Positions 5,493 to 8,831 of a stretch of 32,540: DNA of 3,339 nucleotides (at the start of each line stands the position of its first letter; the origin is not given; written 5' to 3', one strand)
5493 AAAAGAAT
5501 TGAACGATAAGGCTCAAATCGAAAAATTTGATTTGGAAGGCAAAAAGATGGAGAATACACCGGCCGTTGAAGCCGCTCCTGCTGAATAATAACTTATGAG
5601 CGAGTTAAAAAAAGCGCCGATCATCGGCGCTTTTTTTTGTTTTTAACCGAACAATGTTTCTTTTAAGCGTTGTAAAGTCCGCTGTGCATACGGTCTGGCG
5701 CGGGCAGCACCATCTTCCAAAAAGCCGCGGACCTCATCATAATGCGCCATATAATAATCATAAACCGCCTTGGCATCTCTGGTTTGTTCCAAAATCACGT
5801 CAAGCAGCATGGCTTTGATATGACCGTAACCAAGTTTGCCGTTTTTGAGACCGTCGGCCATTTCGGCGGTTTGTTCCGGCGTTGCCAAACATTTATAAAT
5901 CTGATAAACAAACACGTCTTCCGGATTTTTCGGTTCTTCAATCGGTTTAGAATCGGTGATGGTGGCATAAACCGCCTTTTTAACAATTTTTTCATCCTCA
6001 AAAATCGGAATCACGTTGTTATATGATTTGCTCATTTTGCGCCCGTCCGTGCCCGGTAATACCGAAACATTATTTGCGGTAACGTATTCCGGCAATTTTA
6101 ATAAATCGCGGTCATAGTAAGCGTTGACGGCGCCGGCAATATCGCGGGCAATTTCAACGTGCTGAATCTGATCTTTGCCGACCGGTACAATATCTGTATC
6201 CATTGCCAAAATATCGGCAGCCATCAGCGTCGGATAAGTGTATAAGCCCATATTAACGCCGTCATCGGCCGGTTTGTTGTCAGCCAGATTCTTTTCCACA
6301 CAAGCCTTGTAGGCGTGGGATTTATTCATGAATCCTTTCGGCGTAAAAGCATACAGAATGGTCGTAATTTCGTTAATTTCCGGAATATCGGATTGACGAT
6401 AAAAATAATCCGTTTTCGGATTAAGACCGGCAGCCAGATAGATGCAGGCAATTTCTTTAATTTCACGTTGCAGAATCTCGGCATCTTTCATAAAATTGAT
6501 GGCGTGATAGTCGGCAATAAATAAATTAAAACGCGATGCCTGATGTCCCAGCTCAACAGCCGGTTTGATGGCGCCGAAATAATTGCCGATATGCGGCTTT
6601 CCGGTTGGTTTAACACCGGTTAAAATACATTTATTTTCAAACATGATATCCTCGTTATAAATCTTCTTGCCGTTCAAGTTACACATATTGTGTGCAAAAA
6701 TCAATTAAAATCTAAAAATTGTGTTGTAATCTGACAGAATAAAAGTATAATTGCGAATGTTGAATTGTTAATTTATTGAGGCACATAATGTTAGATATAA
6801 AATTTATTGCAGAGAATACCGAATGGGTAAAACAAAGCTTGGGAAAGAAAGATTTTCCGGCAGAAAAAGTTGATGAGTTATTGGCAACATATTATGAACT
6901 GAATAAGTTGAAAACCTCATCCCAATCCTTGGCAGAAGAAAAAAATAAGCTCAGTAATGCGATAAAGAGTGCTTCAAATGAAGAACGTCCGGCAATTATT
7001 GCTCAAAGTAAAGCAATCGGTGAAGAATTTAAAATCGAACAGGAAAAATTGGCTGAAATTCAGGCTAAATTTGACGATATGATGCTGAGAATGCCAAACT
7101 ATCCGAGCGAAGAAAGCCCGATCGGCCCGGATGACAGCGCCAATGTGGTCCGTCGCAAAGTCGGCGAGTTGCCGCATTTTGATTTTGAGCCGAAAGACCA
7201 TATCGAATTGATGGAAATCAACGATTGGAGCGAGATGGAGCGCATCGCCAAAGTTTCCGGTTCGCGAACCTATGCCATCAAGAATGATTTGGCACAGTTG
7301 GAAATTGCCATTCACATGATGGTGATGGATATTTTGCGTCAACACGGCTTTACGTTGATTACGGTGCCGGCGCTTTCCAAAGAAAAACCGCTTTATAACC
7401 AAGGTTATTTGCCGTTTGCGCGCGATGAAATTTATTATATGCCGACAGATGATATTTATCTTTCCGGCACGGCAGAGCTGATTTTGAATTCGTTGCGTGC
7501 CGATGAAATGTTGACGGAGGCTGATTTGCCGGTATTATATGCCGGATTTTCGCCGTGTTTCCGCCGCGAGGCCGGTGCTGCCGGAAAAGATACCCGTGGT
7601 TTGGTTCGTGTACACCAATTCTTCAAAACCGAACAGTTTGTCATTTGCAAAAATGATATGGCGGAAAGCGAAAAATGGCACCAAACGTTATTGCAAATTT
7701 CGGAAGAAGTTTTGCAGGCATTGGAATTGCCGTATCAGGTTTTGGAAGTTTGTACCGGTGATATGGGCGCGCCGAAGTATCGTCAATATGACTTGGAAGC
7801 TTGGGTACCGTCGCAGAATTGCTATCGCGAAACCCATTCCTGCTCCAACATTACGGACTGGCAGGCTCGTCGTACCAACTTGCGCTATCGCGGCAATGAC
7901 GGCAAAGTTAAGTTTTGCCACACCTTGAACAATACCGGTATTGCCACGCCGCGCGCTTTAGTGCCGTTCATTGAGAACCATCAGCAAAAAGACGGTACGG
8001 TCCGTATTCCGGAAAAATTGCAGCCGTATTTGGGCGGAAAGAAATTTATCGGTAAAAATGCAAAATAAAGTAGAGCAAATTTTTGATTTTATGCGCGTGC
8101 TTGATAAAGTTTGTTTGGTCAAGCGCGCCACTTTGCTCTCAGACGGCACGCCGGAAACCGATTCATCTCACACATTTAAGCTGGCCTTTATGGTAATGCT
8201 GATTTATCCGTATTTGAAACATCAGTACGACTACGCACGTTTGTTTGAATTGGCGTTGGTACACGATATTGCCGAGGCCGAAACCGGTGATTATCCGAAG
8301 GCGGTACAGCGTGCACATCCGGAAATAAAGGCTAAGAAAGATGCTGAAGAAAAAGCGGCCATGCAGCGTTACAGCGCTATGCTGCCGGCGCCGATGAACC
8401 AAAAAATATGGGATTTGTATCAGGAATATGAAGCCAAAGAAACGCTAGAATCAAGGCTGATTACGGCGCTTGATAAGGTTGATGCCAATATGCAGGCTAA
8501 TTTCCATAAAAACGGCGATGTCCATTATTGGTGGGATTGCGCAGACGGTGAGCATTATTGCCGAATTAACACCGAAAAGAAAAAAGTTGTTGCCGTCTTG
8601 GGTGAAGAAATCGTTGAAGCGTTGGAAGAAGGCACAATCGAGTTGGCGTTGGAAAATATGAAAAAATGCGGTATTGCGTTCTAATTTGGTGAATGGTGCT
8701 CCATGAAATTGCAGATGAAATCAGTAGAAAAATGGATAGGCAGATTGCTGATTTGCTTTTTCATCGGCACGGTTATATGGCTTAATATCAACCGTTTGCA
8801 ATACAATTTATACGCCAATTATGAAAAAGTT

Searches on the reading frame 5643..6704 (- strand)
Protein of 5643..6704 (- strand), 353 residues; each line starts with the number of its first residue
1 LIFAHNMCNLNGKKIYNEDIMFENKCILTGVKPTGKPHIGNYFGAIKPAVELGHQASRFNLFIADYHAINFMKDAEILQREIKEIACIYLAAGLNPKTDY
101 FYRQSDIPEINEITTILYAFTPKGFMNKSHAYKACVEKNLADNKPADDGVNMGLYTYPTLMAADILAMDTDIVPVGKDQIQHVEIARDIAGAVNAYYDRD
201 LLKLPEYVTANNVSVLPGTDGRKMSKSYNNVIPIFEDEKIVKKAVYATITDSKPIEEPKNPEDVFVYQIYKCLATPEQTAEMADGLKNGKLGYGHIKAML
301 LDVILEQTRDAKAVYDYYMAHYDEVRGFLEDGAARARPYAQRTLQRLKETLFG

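Call 9: search_protein_families(library=pfam, proteins=[window:5643-6704:-], max_evalue=0.00001)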
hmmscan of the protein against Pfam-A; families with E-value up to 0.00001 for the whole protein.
window:5643-6704:- (353 aa): 1 family
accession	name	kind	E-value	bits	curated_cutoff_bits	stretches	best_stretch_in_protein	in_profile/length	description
PF00579.31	tRNA-synt_1b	-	6.3e-47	160.7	21.1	1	27-299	8-282/292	tRNA synthetases class I (W and Y)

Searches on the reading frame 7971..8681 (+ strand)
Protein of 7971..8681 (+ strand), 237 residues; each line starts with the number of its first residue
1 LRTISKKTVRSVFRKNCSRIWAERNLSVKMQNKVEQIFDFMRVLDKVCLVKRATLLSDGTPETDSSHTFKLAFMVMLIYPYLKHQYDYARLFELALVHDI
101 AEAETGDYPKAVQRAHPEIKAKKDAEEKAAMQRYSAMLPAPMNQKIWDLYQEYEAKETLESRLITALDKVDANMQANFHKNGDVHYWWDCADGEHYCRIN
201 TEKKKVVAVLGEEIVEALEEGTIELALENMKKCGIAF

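Call 9: search_protein_families(library=pfam, proteins=[window:7971-8681:+], max_evalue=0.00001)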
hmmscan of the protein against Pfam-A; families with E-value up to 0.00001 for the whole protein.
window:7971-8681:+ (237 aa): 2 families
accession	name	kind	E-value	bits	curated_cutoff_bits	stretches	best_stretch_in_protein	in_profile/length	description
PF13023.12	HD_3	-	7.6e-29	101.2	22.5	1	49-180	6-135/165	HD domain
PF12917.13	YfbR-like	-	3e-17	63.3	25.9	1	40-177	2-142/182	5'-deoxynucleotidase YfbR-like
